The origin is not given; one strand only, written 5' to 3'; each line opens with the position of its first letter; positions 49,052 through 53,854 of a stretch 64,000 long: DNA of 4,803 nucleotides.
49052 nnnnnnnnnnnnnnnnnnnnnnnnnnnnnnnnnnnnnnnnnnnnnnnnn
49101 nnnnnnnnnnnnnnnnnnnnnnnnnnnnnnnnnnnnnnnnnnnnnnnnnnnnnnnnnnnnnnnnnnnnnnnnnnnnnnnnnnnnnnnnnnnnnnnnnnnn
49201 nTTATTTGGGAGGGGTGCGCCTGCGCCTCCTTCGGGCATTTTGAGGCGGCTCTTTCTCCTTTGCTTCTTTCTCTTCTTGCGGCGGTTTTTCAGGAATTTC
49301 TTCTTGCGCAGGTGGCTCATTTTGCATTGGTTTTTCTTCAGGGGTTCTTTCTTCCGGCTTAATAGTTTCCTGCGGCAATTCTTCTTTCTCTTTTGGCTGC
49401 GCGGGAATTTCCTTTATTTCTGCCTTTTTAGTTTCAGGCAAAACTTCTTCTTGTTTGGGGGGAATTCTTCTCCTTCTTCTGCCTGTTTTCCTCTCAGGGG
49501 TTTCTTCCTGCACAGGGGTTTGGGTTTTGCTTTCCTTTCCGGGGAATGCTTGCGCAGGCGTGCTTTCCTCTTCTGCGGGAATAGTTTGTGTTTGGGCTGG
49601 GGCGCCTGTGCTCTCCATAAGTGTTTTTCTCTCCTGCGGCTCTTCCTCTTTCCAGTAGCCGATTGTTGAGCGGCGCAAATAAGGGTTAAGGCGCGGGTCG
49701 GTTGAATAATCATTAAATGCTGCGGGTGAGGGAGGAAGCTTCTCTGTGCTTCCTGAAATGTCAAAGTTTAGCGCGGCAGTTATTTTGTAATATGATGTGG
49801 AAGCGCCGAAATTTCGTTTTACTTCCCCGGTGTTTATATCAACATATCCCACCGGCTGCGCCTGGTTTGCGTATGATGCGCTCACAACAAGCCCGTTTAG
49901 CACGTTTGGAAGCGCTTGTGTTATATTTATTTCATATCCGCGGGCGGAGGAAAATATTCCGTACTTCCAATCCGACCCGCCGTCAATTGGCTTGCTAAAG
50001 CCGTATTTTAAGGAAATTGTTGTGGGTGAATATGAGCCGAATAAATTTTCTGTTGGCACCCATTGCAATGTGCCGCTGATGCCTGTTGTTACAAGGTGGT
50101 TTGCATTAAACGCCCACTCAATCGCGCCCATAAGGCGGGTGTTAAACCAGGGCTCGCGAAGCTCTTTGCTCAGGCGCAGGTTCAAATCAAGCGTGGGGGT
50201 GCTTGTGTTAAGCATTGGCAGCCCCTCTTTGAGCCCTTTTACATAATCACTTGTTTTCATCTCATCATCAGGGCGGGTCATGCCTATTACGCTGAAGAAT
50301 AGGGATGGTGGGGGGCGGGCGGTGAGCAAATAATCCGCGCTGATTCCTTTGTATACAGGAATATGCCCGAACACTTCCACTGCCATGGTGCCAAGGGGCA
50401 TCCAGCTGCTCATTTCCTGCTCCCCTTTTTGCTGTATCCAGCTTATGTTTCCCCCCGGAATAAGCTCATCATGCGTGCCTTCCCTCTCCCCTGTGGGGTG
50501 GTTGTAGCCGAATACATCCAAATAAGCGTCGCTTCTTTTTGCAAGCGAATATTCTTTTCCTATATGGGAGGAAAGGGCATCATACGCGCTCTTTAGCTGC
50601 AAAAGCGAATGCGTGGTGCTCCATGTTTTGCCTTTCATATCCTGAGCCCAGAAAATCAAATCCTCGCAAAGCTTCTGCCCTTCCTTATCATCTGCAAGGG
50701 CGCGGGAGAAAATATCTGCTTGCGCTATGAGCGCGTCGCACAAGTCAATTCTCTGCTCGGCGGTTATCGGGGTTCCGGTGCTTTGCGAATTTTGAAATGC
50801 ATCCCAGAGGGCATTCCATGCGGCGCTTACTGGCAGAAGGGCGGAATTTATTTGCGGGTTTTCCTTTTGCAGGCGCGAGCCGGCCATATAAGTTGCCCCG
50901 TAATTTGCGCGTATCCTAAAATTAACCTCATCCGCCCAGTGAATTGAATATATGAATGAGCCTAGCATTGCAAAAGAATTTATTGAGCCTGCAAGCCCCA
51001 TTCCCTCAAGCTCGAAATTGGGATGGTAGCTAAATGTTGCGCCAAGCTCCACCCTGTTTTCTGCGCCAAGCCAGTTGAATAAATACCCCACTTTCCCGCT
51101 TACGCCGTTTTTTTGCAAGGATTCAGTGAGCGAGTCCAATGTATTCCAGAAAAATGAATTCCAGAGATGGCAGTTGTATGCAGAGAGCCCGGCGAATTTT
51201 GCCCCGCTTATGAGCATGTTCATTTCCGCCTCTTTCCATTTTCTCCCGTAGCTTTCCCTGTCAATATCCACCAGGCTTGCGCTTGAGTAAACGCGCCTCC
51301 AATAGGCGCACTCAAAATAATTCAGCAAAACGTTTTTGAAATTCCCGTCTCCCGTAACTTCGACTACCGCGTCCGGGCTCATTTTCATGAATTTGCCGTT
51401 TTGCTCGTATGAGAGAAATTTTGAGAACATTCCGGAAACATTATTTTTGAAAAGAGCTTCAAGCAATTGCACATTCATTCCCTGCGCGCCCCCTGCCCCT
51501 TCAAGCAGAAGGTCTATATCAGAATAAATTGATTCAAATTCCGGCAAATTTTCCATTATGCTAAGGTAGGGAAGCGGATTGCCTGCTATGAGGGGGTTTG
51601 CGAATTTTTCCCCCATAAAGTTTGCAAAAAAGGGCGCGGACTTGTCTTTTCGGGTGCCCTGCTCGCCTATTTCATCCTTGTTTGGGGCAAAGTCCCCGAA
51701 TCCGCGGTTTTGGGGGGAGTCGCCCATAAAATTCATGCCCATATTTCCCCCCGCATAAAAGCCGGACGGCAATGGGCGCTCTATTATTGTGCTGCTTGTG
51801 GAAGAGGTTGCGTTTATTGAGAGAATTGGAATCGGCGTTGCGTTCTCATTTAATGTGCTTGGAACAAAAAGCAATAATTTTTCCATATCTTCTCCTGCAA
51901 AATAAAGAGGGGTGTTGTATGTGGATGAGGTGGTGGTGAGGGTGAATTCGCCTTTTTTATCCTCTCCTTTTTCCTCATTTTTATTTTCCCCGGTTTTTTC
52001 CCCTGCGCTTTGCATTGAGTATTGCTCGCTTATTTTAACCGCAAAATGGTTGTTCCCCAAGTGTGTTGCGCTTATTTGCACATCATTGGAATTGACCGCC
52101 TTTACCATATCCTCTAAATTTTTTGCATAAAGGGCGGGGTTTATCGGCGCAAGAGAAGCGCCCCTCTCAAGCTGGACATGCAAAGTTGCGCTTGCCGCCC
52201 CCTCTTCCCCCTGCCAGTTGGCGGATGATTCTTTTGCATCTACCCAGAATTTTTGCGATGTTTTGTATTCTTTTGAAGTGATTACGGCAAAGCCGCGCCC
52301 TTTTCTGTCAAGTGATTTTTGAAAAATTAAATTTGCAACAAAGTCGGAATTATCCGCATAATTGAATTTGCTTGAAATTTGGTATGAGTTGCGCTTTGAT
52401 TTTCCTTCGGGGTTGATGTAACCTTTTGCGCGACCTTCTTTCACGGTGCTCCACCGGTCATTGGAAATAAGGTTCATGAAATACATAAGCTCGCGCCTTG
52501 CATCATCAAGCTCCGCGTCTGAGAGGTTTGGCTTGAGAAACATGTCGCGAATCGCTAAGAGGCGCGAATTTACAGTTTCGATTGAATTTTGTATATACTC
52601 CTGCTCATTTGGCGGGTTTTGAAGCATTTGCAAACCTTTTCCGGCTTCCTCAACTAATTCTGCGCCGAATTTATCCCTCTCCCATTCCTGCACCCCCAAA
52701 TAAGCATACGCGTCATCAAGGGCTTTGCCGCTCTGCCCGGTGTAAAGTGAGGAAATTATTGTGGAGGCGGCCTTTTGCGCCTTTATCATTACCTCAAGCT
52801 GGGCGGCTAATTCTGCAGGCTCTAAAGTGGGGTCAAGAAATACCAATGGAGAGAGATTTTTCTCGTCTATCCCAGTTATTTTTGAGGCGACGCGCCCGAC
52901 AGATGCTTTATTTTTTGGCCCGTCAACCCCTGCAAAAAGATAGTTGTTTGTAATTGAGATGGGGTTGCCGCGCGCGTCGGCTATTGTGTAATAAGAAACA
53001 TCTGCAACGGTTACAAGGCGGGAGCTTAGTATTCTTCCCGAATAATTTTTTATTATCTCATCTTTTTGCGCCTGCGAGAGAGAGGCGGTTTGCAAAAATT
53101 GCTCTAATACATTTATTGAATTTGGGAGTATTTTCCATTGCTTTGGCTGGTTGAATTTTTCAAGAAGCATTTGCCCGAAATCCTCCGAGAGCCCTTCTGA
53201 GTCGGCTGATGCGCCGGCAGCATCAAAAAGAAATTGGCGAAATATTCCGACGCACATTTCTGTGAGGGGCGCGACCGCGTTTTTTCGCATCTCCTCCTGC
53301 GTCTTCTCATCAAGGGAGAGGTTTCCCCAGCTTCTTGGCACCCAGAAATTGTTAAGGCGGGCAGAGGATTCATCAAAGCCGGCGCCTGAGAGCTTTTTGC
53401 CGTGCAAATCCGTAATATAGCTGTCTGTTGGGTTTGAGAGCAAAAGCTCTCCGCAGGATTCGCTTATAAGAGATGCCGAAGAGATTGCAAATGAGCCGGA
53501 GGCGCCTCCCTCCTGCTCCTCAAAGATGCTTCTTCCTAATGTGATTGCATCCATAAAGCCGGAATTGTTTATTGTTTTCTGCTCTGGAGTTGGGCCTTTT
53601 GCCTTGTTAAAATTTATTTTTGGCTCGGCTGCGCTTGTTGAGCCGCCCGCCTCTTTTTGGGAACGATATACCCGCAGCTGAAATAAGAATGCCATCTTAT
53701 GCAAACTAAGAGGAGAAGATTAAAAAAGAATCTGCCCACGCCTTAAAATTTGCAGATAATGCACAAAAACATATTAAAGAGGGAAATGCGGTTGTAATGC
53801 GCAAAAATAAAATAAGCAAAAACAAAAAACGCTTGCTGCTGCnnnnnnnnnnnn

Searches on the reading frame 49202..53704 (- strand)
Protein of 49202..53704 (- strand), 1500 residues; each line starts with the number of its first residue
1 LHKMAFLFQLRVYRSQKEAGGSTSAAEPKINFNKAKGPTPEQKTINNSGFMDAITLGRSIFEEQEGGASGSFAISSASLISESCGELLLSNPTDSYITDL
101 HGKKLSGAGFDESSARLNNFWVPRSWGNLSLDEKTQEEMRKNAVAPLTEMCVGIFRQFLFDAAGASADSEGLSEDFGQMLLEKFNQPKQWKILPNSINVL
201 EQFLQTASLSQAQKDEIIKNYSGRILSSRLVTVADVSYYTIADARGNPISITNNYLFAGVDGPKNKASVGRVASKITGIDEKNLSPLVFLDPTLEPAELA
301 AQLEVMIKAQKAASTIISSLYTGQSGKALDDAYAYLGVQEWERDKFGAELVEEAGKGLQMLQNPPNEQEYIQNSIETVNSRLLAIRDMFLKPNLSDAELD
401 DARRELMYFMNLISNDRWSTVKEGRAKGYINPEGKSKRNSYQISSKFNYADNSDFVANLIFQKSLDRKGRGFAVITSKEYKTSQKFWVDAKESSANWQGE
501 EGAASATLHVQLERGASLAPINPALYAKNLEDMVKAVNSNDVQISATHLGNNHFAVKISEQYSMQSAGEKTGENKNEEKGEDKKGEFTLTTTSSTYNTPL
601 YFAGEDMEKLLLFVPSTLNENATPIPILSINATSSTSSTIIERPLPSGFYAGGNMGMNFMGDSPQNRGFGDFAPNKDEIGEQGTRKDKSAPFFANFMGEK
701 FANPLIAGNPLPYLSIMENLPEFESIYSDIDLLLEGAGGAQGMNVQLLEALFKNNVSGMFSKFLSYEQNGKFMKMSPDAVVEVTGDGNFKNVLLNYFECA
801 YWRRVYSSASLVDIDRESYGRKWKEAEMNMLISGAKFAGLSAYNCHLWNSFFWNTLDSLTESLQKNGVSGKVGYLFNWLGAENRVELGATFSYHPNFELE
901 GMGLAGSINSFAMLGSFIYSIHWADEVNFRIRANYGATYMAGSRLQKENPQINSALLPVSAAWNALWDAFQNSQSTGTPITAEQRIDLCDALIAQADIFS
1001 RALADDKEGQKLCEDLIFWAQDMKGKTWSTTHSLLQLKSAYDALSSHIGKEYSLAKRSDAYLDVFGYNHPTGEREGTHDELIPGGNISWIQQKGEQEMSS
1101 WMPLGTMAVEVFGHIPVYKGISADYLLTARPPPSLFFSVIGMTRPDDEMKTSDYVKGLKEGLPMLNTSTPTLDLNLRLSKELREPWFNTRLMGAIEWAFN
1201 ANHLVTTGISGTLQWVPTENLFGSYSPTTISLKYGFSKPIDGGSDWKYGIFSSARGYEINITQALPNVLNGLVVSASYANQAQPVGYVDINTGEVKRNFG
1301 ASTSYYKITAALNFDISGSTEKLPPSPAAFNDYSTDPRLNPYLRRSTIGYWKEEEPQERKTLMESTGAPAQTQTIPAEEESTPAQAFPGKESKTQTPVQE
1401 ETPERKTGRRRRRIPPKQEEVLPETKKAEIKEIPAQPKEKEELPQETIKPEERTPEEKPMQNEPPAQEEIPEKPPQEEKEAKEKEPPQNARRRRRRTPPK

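Call 4: search_protein_families(library=pfam, proteins=[window:49202-53704:-], max_evalue=0.1)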
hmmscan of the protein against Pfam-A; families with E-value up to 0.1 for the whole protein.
window:49202-53704:- (1500 aa): 0 families

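Call 5: search_protein_families(library=ncbifam, proteins=[window:49202-53704:-], max_evalue=0.1)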
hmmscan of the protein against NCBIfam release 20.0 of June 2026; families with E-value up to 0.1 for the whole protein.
window:49202-53704:- (1500 aa): 0 families

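Call 13: find_homologous_proteins(query=window:49202-53704:-, region=835-1325)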
Query window:49202-53704:-, residues 835-1325 (491 aa): 1 proteins with E <= 0.001 among 8000 candidates.
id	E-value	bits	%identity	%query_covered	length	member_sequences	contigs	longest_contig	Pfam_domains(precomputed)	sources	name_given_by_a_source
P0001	1.3e-121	425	40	100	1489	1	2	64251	-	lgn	-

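Call 15: find_encoding_contigs(protein=P0001, flank=10000, max_places=4)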
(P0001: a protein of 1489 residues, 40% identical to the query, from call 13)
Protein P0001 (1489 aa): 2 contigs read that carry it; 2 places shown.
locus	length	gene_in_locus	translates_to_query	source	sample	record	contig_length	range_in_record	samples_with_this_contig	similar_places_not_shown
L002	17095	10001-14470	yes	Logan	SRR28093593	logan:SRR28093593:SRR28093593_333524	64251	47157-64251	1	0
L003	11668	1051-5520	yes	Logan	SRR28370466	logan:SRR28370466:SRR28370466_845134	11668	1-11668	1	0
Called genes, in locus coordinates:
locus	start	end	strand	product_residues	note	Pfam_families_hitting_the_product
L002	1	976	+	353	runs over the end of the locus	PF22023:Pus10_THUMP_arc (weak), PF21238:Pus10_C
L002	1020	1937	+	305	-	PF01478:Peptidase_A24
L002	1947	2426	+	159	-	-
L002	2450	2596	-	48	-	-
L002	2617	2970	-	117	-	-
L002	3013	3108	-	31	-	-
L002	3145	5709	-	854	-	PF03104:DNA_pol_B_exo1, PF10108:DNA_pol_B_exo2 (weak), PF00136:DNA_pol_B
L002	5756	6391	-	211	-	-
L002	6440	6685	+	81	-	-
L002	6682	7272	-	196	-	-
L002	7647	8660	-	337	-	PF00044:Gp_dh_N, PF02800:Gp_dh_C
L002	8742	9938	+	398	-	PF00162:PGK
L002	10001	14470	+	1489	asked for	-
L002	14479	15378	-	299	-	-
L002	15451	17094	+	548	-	?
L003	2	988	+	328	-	?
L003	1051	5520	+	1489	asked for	-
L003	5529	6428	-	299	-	-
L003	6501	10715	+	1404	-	-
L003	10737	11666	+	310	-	?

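Call 22: find_encoding_contigs(protein=L003:6501-10715:+, flank=10000, max_places=6)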
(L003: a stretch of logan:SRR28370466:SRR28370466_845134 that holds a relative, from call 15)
Protein L003:6501-10715:+ (1404 aa): 1 contig read that carries it; 1 place shown.
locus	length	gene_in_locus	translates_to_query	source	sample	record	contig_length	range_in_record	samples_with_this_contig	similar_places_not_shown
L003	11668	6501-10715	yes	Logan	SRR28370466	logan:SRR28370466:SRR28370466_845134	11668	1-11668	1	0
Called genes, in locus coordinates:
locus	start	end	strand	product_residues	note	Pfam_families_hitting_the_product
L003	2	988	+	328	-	?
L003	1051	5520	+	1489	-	-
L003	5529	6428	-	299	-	-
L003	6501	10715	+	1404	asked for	-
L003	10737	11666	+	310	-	?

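Call 44: search_protein_families(library=pfam, proteins=[L003:5529-6428:-], max_evalue=0.01)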
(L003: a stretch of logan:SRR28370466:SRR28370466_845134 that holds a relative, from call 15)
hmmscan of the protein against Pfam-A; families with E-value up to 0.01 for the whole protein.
L003:5529-6428:- (299 aa): 1 family
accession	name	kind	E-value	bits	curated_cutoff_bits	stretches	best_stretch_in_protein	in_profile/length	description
PF14705.12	Costars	-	0.00047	20.7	24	1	144-198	3-57/76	Costars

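Call 82: search_protein_families(library=phrogs, proteins=[window:49202-53704:-], max_evalue=0.01)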
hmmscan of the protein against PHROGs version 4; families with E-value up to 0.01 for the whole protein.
window:49202-53704:- (1500 aa): 0 families

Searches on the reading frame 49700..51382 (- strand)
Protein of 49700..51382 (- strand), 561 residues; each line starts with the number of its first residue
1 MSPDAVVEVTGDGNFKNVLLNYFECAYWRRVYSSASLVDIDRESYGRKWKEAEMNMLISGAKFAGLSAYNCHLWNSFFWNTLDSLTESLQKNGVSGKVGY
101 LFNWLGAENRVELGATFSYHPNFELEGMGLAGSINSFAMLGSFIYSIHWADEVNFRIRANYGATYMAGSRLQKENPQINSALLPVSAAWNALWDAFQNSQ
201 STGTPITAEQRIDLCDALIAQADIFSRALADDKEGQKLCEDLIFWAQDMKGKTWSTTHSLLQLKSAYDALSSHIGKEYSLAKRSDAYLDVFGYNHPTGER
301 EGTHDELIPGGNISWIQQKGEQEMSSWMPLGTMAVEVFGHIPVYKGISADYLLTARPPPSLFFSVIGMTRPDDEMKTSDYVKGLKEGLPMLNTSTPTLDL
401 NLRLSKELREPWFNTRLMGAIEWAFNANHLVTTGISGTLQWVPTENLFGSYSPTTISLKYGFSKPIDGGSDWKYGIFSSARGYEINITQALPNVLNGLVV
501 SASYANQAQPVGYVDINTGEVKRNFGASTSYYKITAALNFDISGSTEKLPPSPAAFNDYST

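Call 29: search_protein_representatives(alignment_id=A1)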
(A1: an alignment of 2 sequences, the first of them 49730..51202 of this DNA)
Query: 2 sequences, 493 profile positions. Proteins with E-value up to 0.001 (for the whole library): 2; up to 1e-10: 1; up to 1e-30: 1. The best 2 are listed.
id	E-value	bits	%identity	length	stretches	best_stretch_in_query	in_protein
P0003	4.5e-221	751.2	-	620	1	1-493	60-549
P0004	1.7e-05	40.1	-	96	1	464-493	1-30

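Call 31: find_encoding_contigs(protein=P0003, flank=10000, max_places=6)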
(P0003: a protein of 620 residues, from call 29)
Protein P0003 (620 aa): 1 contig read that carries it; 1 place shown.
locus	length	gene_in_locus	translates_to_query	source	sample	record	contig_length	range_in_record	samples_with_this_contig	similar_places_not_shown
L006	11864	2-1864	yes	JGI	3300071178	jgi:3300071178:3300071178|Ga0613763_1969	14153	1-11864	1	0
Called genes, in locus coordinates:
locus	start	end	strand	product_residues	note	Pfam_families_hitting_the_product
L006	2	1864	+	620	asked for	?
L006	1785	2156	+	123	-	-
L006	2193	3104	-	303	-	-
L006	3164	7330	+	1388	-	-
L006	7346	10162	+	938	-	-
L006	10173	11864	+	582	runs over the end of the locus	-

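Call 39: search_solved_structures(query=A4, max_evalue=10)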
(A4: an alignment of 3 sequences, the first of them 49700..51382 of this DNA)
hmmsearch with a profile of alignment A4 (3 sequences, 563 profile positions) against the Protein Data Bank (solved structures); distinct sequences matched with E-value up to 10: 1.
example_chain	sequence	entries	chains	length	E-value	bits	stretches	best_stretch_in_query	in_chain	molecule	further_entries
2na0_A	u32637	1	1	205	0.18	13.5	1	348-399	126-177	Guanylyl cyclase-activating protein 1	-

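Call 41: find_related_loci(query=A4, collection=genome_contigs, flank=10000)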
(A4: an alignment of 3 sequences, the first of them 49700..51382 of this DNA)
Query A4 (561 aa) in genome_contigs; peptide patterns used: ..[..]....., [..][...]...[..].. (x = any residue, [..] = any of these).
78 stretches matched a pattern, but none encodes a relative of the query by tblastn (E <= 1e-3).

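Call 42: find_related_loci(query=A4, collection=metagenome_contigs, flank=10000)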
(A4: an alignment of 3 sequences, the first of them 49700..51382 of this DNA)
Query A4 (561 aa) in metagenome_contigs; peptide patterns used: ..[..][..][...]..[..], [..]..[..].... (x = any residue, [..] = any of these).
434 stretches matched a pattern, but none encodes a relative of the query by tblastn (E <= 1e-3).

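Call 44: search_protein_families(library=pfam, proteins=[L006:2193-3104:-, L006:3164-7330:+, L006:7346-10162:+, L006:10173-11864:+, L006:1785-2156:+], max_evalue=0.01)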
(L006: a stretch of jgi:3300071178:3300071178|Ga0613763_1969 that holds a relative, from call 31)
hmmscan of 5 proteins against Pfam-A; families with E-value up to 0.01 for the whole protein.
L006:2193-3104:- (303 aa): 0 families

L006:3164-7330:+ (1388 aa): 0 families

L006:7346-10162:+ (938 aa): 0 families

L006:10173-11864:+ (564 aa): 0 families

L006:1785-2156:+ (123 aa): 0 families

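Call 47: predict_structure(alignment_id=A4)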
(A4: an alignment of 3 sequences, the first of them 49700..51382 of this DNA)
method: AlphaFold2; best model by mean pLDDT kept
length: 561 residues; sequences in the alignment: 3
mean_pLDDT: 42.9   pTM: 0.32
mean pLDDT of the five models: 42.9, 39.9, 39.8, 39.2, 38.8
residues with pLDDT >= 90: 6; 70-90: 61; 50-70: 75; < 50: 419
segments of 3 or more residues with pLDDT < 50: 1-11, 33-40, 64-81, 83-177, 279-561
pLDDT, mean of each block of 10 residues (from residue 1): 38 58 57 44 59 58 50 46 48 42 41 41 30 29 40 43 28 41 66 75 77 89 82 83 88 64 70 51 24 24 23 22 21 36 36 40 42 34 28 31 43 43 37 28 25 30 29 33 35 29 32 39 31 28 28 23 24
secondary structure, 60 per line:
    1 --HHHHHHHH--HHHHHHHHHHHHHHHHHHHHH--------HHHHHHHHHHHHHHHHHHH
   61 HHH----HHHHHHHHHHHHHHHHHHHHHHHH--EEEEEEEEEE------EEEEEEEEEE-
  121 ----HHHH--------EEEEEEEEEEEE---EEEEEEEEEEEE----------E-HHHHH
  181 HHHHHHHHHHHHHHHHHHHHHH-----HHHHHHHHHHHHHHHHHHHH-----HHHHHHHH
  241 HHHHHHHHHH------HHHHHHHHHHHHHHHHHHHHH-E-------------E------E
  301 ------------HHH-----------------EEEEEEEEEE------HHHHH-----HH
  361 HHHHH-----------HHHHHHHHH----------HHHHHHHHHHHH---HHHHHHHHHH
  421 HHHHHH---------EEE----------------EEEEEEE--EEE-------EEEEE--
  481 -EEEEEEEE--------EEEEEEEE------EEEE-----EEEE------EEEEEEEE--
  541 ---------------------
elements in order: H3-10 H13-33 H42-63 H68-91 E94-103 E110-119 H125-128 E137-148 E152-163 H176-202 H208-227 H233-250 H257-277 E333-342 H349-353 H359-365 H377-385 H396-407 H411-426 E436-438 E455-461 E464-466 E474-478 E482-489 E498-505 E512-515 E521-524 E531-538

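Call 53: fold_search(model_id=the predicted structure, library=pdb)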
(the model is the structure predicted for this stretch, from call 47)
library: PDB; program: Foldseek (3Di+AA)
matches with E <= 10: 238; with E <= 0.001: 0
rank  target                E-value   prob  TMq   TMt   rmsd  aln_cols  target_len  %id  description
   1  7ui9_q                3.6e-01  0.33  0.12  0.13  13.6       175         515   12  Core Mediator-PICearly (Copy A) (released 2023-02-15)
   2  6tfj_B                6.2e-01  0.03  0.08  0.07  28.1       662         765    8  Vip3Aa protoxin structure (released 2020-08-12)
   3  7unh_A                7.2e-01  0.15  0.11  0.19  17.7       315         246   10  De novo designed chlorophyll dimer protein in apo state, SP2 (released 2023-04-19)
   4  2x3x_B                7.6e-01  0.08  0.09  0.15  40.2       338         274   10  structure of mouse syndapin I (crystal form 1) (released 2010-04-07)
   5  6xj1_B                7.9e-01  0.10  0.09  0.18  42.3       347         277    8  Crystal Structure of CDC15 F-BAR Domain from Schizosaccharomyces pombe (released 2020-12-16)
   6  3q84_H                8.8e-01  0.08  0.09  0.16  40.8       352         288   11  Crystal structure of human PACSIN 1 F-BAR domain (released 2012-02-22)
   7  7ah0                  9.7e-01  0.89  0.14  0.60   4.9       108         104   14  Crystal structure of the de novo designed two-heme binding protein, 4D2 (released 2021-10-06)
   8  3gm1_A                1.0e+00  0.89  0.15  0.49   4.4       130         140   10  Crystal Structure of the Focal Adhesion Targeting (FAT) Domain of Pyk2 in Complex with Paxillin LD4 Motif-Derived Pept (released 2009-05-05)
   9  6zre_B                1.1e+00  0.03  0.08  0.09  32.6       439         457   11  Deciphering the role of the channel constrictions in the opening mechanism of MexAB-OprM efflux pump from Pseudomonas  (released 2021-07-28)
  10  8tf5                  1.1e+00  0.12  0.11  0.16  25.6       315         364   10  Crystal structure of orphan G protein-coupled receptor 6, pseudoapo form (released 2024-12-04)
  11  9a2x_MODEL_1_A        1.1e+00  0.02  0.07  0.07  36.8       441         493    8  Model of E. coli TolC by in-cell photo-crosslinking MS and deep learning (released 2023-02-24)
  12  5w93_C                1.2e+00  0.80  0.14  0.54   4.2       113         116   12  p130Cas complex with paxillin LD1 (released 2017-09-06)
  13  2x3v_A                1.2e+00  0.08  0.09  0.16  42.8       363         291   11  Structure of The F-BAR Domain of Mouse Syndapin I (released 2010-04-07)
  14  7tuy_R                1.2e+00  0.89  0.15  0.22   4.3       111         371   18  Cryo-EM structure of GSK682753A-bound EBI2/GPR183 (released 2022-04-13)
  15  8dz8_H                1.2e+00  0.75  0.12  0.54   4.9       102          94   16  Neoleukin 4, a de novo designed IL-4 mimetic (released 2023-03-29)
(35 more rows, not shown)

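Call 74: search_protein_families(library=pfam, alignment_id=A4, max_evalue=10)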
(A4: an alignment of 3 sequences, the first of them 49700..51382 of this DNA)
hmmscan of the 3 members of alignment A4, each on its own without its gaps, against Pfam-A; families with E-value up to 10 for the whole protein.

A. member 1, window:49700-51382:- (561 aa): 0 families

B. families by the number of members that match (of 3 scanned): 0 families

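Call 83: fold_search(model_id=the predicted structure, library=viral)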
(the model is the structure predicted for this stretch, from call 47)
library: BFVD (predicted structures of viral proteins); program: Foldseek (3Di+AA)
matches with E <= 10: 356; with E <= 0.001: 0
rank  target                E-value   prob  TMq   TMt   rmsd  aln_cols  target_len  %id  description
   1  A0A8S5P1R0            6.1e-02  0.10  0.09  0.09  27.4       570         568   10  Uncharacterized protein [Myoviridae sp. ctLnO19]
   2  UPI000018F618         6.7e-02  0.18  0.09  0.14  20.9       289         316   10  (no name look-up for this kind of identifier)
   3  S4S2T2                7.8e-02  0.35  0.11  0.20  16.4       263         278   10  (no name in the UniProt tables at hand)
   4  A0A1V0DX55            1.2e-01  0.20  0.10  0.16  28.7       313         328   10  Uncharacterized protein [Synechococcus virus S-ESS1]
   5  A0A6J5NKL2            2.3e-01  0.94  0.15  0.19   8.7       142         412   13  Uncharacterized protein [uncultured Caudovirales phage]
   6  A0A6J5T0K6            2.8e-01  0.03  0.07  0.03  36.7       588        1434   10  Uncharacterized protein [uncultured Caudovirales phage]
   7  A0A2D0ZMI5            3.0e-01  0.14  0.13  0.15  28.4       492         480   11  G protein coupled receptor [vespertilionid gammaherpesvirus 3]
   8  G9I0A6                3.0e-01  0.12  0.09  0.18  19.2       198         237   12  Uncharacterized protein [Helicoverpa zea nudivirus 2]
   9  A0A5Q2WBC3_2          4.3e-01  0.25  0.11  0.07  22.0       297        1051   11  (no name in the UniProt tables at hand)
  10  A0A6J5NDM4            5.0e-01  0.15  0.09  0.07  26.3       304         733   12  Uncharacterized protein [uncultured Caudovirales phage]
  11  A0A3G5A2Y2            5.5e-01  0.13  0.09  0.16  21.2       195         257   12  Uncharacterized protein [Harvfovirus sp.]
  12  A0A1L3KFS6            5.5e-01  0.08  0.11  0.07  38.3       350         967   13  (no name in the UniProt tables at hand)
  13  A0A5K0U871            5.7e-01  0.20  0.09  0.19  19.4       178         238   11  Uncharacterized protein [Yasminevirus sp. GU-2018]
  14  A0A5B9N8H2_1          5.7e-01  0.14  0.09  0.05  31.3       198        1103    8  (no name in the UniProt tables at hand)
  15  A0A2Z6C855            5.7e-01  0.08  0.11  0.16  30.8       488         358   10  Putative tail length tape measure protein [Enterobacter phage EspM4VN]
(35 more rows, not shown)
